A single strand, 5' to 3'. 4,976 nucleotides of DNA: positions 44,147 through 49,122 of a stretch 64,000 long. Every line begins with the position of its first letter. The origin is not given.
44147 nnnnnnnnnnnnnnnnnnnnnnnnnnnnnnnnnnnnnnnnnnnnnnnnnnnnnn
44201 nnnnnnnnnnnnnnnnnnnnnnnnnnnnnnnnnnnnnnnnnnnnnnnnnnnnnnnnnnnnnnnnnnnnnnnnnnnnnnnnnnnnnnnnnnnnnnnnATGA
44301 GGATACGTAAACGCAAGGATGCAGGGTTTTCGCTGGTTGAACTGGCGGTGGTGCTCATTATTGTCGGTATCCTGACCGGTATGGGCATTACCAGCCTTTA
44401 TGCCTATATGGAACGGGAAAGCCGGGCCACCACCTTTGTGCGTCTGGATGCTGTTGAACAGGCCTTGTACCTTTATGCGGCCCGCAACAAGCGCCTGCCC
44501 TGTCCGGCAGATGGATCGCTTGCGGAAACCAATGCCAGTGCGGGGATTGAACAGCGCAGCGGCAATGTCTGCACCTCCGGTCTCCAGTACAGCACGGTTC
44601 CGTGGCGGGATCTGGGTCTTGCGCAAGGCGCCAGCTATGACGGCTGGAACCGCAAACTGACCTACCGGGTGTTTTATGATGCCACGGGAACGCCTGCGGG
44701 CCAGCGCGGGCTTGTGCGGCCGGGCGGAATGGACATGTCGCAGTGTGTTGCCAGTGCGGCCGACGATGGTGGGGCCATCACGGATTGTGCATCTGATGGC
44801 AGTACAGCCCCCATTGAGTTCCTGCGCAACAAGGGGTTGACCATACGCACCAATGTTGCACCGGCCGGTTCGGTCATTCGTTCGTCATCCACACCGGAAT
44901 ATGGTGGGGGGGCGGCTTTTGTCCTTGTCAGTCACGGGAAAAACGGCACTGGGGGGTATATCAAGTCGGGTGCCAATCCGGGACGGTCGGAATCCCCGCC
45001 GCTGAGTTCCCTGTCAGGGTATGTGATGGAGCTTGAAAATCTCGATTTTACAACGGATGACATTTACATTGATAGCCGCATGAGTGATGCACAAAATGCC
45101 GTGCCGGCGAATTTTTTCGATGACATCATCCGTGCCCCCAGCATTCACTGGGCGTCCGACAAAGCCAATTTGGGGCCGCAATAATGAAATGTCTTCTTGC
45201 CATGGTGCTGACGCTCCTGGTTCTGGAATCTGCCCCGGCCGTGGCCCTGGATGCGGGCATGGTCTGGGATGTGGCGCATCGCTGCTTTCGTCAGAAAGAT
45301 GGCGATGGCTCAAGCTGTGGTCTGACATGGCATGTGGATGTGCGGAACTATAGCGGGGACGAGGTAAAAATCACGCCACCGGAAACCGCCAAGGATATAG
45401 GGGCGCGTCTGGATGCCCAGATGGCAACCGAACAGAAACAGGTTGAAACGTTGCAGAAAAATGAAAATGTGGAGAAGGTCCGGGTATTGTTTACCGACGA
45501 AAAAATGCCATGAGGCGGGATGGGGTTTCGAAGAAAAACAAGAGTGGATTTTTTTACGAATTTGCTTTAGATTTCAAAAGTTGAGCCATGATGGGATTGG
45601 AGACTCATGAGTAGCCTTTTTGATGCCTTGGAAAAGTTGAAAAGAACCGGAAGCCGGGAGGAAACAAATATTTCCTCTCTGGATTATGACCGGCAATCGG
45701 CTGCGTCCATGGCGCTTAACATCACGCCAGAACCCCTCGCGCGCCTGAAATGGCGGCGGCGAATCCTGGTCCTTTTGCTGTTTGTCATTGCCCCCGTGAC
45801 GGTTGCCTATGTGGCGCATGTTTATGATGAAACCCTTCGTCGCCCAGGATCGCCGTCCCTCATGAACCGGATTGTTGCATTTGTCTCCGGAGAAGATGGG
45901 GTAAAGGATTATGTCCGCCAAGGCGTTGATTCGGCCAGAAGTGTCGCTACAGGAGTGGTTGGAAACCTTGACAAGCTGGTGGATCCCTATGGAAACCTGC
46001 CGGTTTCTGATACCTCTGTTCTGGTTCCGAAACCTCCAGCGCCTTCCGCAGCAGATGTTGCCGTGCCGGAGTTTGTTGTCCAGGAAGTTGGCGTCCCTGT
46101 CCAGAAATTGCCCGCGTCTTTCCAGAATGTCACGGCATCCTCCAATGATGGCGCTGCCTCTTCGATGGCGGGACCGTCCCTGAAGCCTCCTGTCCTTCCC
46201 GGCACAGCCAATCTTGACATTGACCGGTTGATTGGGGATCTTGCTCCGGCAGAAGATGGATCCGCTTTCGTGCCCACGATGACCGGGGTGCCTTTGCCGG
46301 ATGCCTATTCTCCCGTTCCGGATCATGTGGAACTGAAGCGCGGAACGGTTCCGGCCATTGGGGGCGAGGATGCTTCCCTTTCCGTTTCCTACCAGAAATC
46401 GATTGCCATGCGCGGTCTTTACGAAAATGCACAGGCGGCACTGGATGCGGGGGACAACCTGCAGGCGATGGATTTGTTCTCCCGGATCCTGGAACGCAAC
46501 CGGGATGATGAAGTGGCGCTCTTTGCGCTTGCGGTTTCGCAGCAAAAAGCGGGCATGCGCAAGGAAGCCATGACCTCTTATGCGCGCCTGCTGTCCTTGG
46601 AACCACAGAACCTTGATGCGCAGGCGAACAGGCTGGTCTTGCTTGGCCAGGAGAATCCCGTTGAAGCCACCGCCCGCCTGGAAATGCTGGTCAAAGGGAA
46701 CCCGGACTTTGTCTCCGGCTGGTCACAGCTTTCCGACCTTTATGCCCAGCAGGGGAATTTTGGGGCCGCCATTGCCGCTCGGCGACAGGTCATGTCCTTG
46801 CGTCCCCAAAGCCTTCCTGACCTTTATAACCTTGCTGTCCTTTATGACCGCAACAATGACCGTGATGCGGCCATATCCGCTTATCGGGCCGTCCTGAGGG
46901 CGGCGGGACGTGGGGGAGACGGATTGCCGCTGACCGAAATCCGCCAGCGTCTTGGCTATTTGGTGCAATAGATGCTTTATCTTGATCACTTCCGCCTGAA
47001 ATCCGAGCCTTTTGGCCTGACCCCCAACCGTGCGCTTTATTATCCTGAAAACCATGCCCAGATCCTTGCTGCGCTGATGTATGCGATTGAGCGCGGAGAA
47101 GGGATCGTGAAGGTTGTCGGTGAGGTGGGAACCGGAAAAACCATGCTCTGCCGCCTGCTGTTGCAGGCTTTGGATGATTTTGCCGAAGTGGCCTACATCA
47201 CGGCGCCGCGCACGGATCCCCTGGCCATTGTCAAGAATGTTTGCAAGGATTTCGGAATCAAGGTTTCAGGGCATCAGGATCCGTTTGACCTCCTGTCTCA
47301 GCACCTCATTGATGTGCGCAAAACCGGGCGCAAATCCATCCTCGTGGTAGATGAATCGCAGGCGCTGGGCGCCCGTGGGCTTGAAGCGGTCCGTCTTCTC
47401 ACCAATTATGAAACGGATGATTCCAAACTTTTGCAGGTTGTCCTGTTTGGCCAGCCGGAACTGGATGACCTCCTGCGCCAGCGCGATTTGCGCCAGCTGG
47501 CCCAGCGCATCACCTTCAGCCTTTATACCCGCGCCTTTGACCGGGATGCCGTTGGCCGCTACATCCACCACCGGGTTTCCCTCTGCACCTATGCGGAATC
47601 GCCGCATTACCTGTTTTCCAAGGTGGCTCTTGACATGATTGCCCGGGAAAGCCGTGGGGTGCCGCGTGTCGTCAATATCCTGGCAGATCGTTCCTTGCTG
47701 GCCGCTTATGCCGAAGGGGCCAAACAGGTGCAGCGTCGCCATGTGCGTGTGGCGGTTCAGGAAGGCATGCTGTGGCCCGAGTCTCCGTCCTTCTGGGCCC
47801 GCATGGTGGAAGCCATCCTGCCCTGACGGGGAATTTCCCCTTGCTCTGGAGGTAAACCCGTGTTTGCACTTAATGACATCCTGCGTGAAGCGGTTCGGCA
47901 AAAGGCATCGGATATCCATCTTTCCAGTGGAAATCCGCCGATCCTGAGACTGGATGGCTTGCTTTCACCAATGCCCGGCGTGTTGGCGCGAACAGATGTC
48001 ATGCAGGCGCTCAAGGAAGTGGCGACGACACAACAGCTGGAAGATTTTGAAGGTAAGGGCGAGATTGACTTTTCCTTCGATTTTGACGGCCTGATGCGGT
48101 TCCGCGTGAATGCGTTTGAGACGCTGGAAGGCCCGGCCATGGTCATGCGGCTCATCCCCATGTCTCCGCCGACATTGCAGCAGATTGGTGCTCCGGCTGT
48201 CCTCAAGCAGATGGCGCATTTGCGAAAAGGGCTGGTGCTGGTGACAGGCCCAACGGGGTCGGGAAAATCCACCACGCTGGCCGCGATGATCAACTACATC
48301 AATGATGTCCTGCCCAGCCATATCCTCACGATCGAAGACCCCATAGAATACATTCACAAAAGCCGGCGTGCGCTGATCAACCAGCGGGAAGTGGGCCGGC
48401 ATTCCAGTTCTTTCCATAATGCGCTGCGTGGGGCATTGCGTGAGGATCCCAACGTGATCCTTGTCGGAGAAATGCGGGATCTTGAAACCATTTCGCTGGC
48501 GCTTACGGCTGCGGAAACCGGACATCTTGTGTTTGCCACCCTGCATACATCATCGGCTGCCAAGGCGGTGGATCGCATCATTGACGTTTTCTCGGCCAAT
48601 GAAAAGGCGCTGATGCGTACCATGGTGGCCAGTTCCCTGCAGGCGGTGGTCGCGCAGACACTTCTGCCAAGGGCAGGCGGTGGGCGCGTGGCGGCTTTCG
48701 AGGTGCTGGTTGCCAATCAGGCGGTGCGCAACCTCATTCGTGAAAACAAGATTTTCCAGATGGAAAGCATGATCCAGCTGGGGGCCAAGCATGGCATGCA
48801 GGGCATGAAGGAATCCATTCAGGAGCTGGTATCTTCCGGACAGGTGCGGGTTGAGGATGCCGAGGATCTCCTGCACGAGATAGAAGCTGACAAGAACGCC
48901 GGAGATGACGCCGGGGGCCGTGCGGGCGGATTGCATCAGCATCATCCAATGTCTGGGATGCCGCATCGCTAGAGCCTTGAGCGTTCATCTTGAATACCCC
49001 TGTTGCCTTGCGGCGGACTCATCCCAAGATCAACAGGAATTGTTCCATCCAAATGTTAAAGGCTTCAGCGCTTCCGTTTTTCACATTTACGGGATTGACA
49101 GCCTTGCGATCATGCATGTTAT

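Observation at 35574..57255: MSHA-like type IVa pilus system split into two oppositely oriented halves around trpB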

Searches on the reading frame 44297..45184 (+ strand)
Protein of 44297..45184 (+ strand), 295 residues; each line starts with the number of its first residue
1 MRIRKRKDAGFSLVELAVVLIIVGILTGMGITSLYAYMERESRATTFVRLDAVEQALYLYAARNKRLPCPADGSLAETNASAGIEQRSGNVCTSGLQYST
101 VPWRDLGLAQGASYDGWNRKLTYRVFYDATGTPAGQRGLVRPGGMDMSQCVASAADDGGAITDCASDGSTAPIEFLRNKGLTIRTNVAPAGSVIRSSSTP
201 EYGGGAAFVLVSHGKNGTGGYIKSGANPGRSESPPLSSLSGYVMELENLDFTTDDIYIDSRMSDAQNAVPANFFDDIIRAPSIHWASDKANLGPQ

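Call 3: search_protein_families(library=pfam, proteins=[window:44297-45184:+], max_evalue=0.01)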
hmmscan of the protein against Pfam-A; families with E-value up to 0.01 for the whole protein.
window:44297-45184:+ (295 aa): 1 family
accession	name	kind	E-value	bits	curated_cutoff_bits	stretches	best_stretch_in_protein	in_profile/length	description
PF07963.17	N_methyl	-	2.3e-06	27.4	21.2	1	5-29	1-25/27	Prokaryotic N-terminal methylation motif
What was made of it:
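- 44297..45184 (+): Minor pilin (295 aa, G|FSLVE) sharing the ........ / SHG.NG.G / FDD domain with the 798-aa protein. N_methyl, E 2e-6 (call 3).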

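Call 5: search_protein_families(library=ncbifam, proteins=[window:44297-45184:+], max_evalue=0.01)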
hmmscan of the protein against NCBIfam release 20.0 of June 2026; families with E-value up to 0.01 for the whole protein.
window:44297-45184:+ (295 aa): 6 families
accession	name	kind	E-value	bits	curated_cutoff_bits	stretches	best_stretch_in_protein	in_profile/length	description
TIGR01710.1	typeII_sec_gspG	equivalog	2.3e-08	34.1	88.85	1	10-74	2-66/134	type II secretion system major pseudopilin GspG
TIGR02532.1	IV_pilin_GFxxxE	domain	0.00013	21.7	16.3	1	9-30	2-23/24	prepilin-type N-terminal cleavage/methylation domain-containing protein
NF007862.0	PRK10574.1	equivalog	0.00014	22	138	1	7-40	3-36/145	prepilin peptidase-dependent pilin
TIGR01708.2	typeII_sec_gspH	equivalog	0.00049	20.1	80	1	9-35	2-28/169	type II secretion system minor pseudopilin GspH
NF007800.0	PRK10506.1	equivalog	0.00082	19.2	158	1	5-43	5-43/163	prepilin peptidase-dependent protein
NF041775.1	typeIV_PilA_Myxo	equivalog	0.0091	16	400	0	7-52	9-54/214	type IV pilin protein PilA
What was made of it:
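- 44297..45184 (+): TIGR02532 (call 5).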

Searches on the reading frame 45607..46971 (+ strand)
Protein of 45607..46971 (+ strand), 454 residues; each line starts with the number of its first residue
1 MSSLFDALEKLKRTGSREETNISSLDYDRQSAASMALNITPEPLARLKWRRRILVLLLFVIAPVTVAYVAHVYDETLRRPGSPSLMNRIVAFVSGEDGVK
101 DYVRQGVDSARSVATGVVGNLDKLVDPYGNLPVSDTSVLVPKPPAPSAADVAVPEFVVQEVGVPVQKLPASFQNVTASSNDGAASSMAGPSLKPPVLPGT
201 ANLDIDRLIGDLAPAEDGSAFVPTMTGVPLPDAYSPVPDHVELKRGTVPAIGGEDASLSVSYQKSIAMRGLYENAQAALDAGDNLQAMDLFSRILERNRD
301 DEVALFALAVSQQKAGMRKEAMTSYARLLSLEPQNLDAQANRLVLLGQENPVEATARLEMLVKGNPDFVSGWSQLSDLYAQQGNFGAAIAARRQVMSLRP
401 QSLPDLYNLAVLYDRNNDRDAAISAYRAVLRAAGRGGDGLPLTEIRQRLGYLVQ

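Call 3: search_protein_families(library=pfam, proteins=[window:45607-46971:+], max_evalue=0.01)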
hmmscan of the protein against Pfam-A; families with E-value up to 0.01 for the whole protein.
window:45607-46971:+ (454 aa): 14 families
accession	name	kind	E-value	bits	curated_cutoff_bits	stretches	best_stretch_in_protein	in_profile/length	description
PF07719.23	TPR_2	-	7.6e-14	51.1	27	0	304-335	3-34/34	Tetratricopeptide repeat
PF13181.12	TPR_8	-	5.4e-12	45.3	25.7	0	406-432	4-30/34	Tetratricopeptide repeat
PF14559.12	TPR_19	-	2.3e-10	41.1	25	2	278-339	1-62/68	Tetratricopeptide repeat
PF13176.12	TPR_7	-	3.8e-10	39.5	27.9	1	406-436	2-32/36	Tetratricopeptide repeat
PF13428.12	TPR_14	-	6e-09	36.2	23.5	0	275-309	8-42/44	Tetratricopeptide repeat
PF00515.34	TPR_1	-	3.2e-08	33.5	27.8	0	406-430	4-28/34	Tetratricopeptide repeat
PF13174.12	TPR_6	-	6.2e-08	33.2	26.3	1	304-334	2-32/33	Tetratricopeptide repeat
PF13432.12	TPR_16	-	4.9e-07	30.5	32.7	0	344-391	6-53/65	Tetratricopeptide repeat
PF13431.12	TPR_17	-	7.9e-07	29.3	24.4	0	362-389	6-33/34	Tetratricopeptide repeat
PF23914.1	TPR_CcmH_CycH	-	2.5e-05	24.6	42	0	278-335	97-154/158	Cytochrome c-type biogenesis protein H TPR domain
PF24575.1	TPR_Slam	-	7.6e-05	23.5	35.2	0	298-340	43-85/104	Surface lipoprotein assembly modifier, N-terminal TPR repeats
PF13429.12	TPR_15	-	0.00012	22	26.2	1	261-346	103-190/280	Tetratricopeptide repeat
PF13424.12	TPR_12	-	0.00054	20.5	30.1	1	372-432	6-74/77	Tetratricopeptide repeat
PF13414.12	TPR_11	-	0.0025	17.9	26.8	0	377-413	2-38/42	TPR repeat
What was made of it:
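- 45607..46971 (+): MshN-like single-pass membrane protein with C-terminal TPR repeats. TPR families (call 3).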

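Call 5: search_protein_families(library=ncbifam, proteins=[window:45607-46971:+], max_evalue=0.01)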
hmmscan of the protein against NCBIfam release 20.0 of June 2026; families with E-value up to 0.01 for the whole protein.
window:45607-46971:+ (454 aa): 15 families
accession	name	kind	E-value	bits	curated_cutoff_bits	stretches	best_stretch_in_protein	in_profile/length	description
NF040959.1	MamA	equivalog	3.4e-14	52.8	200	1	273-427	42-197/204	magnetosome protein MamA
TIGR02917.1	PEP_TPR_lipo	equivalog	2.8e-12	45.4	312.2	1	273-430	504-662/899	XrtA/PEP-CTERM system TPR-repeat protein PrsT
NF033920.0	C39_PA2778_fam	equivalog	9.7e-07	28.4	150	0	348-431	169-252/255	PA2778 family cysteine peptidase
NF033762.1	social_mot_Tgl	equivalog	1.5e-06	27.7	225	1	297-396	26-127/252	social motility TPR repeat lipoprotein Tgl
TIGR02521.1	type_IV_pilW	equivalog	4.6e-05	23.1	154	0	272-335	138-202/234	type IV pilus biogenesis/stability protein PilW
NF047507.1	TPR_BatC_Lepto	exception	0.0001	21.9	175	1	271-342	61-136/214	TPR repeat-containing protein BatC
TIGR02552.1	LcrH_SycD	equivalog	0.00016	21.4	104.8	1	266-339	16-89/136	SycD/LcrH family type III secretion system chaperone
NF052400.1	M48_BAM_BepA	equivalog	0.0005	18.9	570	1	271-399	310-439/483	beta-barrel assembly-enhancing protease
NF033758.1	gliding_GltE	equivalog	0.00056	19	225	0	272-349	260-337/411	adventurous gliding motility TPR repeat lipoprotein GltE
TIGR03939.1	PGA_TPR_OMP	equivalog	0.00099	17.4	366.65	1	281-402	66-187/800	poly-beta-1,6 N-acetyl-D-glucosamine export porin PgaA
NF002725.1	PRK02603.1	equivalog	0.0011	19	143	0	406-432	75-101/173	photosystem I assembly protein Ycf3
NF007468.0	PRK10049.1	equivalog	0.0048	15.1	1043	1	276-422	75-221/817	poly-beta-1,6 N-acetyl-D-glucosamine export porin PgaA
NF008755.0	PRK11788.1-3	equivalog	0.0056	16.1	430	0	262-366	175-280/388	lipopolysaccharide assembly protein LapB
NF008520.0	PRK11447.1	equivalog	0.0059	14.4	858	0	271-398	576-700/1157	cellulose synthase complex outer membrane protein BcsC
NF053607.1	CHU_0125_OmpA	equivalog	0.0069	14.9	620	0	268-342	19-93/639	CHU_0125 family OmpA-like outer membrane integrity protein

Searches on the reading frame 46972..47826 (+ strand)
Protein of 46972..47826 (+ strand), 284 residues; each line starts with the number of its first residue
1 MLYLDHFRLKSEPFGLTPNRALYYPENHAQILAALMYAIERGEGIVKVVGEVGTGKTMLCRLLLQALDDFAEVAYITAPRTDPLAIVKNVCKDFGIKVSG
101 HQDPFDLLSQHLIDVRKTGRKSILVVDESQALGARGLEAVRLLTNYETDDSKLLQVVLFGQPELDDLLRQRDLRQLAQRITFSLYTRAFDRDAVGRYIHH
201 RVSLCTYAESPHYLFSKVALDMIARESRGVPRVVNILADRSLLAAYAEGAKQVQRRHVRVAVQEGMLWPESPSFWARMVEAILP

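Call 4: search_protein_families(library=pfam, proteins=[window:46972-47826:+], max_evalue=0.01)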
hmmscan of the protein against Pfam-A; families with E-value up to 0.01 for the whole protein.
window:46972-47826:+ (284 aa): 5 families
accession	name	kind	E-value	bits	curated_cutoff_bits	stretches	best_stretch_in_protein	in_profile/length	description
PF13401.12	AAA_22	-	9.9e-26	91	27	1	41-168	3-130/130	AAA domain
PF13191.12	AAA_16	-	2.1e-07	32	32.6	1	26-146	6-158/167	AAA ATPase domain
PF13604.12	AAA_30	-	3e-05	24.3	27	1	33-151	8-117/191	AAA domain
PF01637.24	ATPase_2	-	0.00028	21.2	33.2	1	40-143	16-131/225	ATPase domain predominantly from Archaea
PF00004.35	AAA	-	0.0022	18.9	21.2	1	48-136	3-73/131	ATPase family associated with various cellular activities (AAA)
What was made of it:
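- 46972..47826 (+): MshM/ExeA-like AAA_22 ATPase. AAA_22, E 1e-25 (call 4).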

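Call 6: search_protein_families(library=ncbifam, proteins=[window:46972-47826:+], max_evalue=0.01)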
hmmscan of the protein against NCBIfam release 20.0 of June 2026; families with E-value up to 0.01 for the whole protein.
window:46972-47826:+ (284 aa): 6 families
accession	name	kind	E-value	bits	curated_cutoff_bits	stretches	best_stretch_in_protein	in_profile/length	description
TIGR03015.1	pepcterm_ATPase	hypoth_equivalog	1.4e-60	205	324.5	1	2-262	1-263/269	XrtA/PEP-CTERM system-associated ATPase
TIGR03375.1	type_I_sec_LssB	subfamily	0.0022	16.3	693.1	1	22-66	473-516/696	type I secretion system permease/ATPase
TIGR03797.1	NHLM_micro_ABC2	equivalog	0.0032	16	709.4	1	23-64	460-500/686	NHLP bacteriocin export ABC transporter permease/ATPase subunit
NF043071.1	DppF_dipep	equivalog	0.0036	16.8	660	1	20-63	27-69/331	dipeptide ABC transporter ATP-binding subunit DppF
NF010061.0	PRK13538.1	equivalog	0.0057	16.2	195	0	27-64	16-52/211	cytochrome c biogenesis heme-transporting ATPase CcmA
TIGR01189.1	ccmA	equivalog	0.0093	15.7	131.6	0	21-63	5-46/198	heme ABC exporter ATP-binding protein CcmA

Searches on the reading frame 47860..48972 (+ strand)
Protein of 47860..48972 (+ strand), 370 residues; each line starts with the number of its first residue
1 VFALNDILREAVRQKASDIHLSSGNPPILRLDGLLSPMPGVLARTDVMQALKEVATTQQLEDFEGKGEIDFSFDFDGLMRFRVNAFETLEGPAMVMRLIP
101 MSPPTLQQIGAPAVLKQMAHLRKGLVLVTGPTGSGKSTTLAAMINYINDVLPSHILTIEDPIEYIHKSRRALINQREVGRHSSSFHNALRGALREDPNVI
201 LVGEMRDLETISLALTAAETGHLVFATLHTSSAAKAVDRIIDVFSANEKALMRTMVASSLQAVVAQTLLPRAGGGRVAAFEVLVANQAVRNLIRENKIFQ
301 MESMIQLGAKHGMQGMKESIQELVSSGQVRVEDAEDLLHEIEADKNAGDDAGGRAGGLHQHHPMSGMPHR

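Call 4: search_protein_families(library=pfam, proteins=[window:47860-48972:+], max_evalue=0.01)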
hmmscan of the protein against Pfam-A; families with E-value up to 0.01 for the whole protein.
window:47860-48972:+ (370 aa): 12 families
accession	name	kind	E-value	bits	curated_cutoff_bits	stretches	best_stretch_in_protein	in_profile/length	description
PF00437.27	T2SSE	-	1.6e-51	175.5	24.9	1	4-270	12-279/370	Type II/IV secretion system protein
PF13191.12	AAA_16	-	5.4e-05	24.2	32.6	1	115-195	16-100/167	AAA ATPase domain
PF13555.12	AAA_29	-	8.7e-05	22.6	27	1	121-144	20-43/61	P-loop containing region of AAA domain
PF13476.12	AAA_23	-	0.00035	21.7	27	1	121-143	17-39/201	AAA domain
PF13401.12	AAA_22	-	0.00043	21.1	27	1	122-164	4-45/130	AAA domain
PF25199.1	nSTAND_NTPase5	-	0.0011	19.3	34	1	122-147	40-65/145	Novel STAND NTPase 5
PF04851.21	ResIII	-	0.0016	18.8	22.5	1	108-246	9-152/164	Type III restriction enzyme, res subunit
PF13245.12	AAA_19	-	0.0031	18.1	25.1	1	120-189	8-72/134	AAA domain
PF01580.24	FtsK_SpoIIIE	-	0.0035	17.2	24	1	115-144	33-60/221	FtsK/SpoIIIE family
PF13604.12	AAA_30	-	0.0043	17.3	27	0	114-146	9-41/191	AAA domain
PF00004.35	AAA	-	0.0048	17.8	21.2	1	126-208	1-69/131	ATPase family associated with various cellular activities (AAA)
PF11602.14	NTPase_P4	-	0.0064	16.2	27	0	122-143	110-131/320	ATPase P4 of dsRNA bacteriophage phi-12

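Call 6: search_protein_families(library=ncbifam, proteins=[window:47860-48972:+], max_evalue=0.01)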
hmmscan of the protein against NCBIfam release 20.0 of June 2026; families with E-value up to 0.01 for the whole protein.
window:47860-48972:+ (370 aa): 17 families
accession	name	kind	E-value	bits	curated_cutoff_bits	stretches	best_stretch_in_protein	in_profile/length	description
TIGR01420.1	pilT_fam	subfamily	2.2e-135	451.3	319.1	1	4-335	2-335/343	PilT/PilU family type 4a pilus ATPase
TIGR02524.1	dot_icm_DotB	equivalog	9.8e-49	166.4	463.3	1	4-317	6-333/358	Dot/Icm type IV secretion system ATPase DotB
TIGR02533.1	type_II_gspE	equivalog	2.8e-48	164.8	630.25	1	4-269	113-379/486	type II secretion system ATPase GspE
TIGR02525.1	plasmid_TraJ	equivalog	4.5e-47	160.8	368.3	1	11-307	19-336/372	plasmid transfer ATPase TraJ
NF007755.0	PRK10436.1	equivalog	6.5e-47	160.2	617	1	4-269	89-355/465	type II secretion system protein GspE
TIGR02538.1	type_IV_pilB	equivalog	4.7e-46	157.6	675.65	1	4-271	185-454/564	type IV-A pilus assembly ATPase PilB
NF041000.1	ATPase_ComGA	equivalog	4e-40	137.5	300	1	6-269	2-265/267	competence type IV pilus ATPase ComGA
NF053534.1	T4PilAsmATPsTfpB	equivalog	3.8e-35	121.3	850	1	7-268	208-471/584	type IV pilus assembly ATPase TfpB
NF058587.1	archaellum_moto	equivalog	1.2e-19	70.5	550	1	126-240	278-393/527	archaellum flagellar ATPase motor FlaI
TIGR02782.1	TrbB_P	equivalog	7.9e-18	64.8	304.55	1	115-276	129-286/303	P-type conjugative transfer ATPase TrbB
TIGR02788.1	VirB11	equivalog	4.5e-14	52.2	249.95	1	120-264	141-288/308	P-type DNA transfer ATPase VirB11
NF010469.0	PRK13894.1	subfamily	4.9e-12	45.8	508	1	124-251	150-275/320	conjugal transfer ATPase TrbB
TIGR03819.1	heli_sec_ATPase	hypoth_equivalog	6e-12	45.4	373.15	1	113-264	169-323/340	TadA family conjugal transfer-associated ATPase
NF053672.1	bindosome_BasE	exception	5.1e-11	42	1000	1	123-246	270-394/512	bindosome assembly system ATPase subunit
NF010407.0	PRK13833.1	subfamily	2.1e-10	40.6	499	1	119-267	141-286/323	conjugal transfer protein TrbB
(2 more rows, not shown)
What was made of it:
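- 47860..48972 (+): Retraction ATPase PilT. TIGR01420 at 451 bits, above the cut-off of 319 (call 6).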
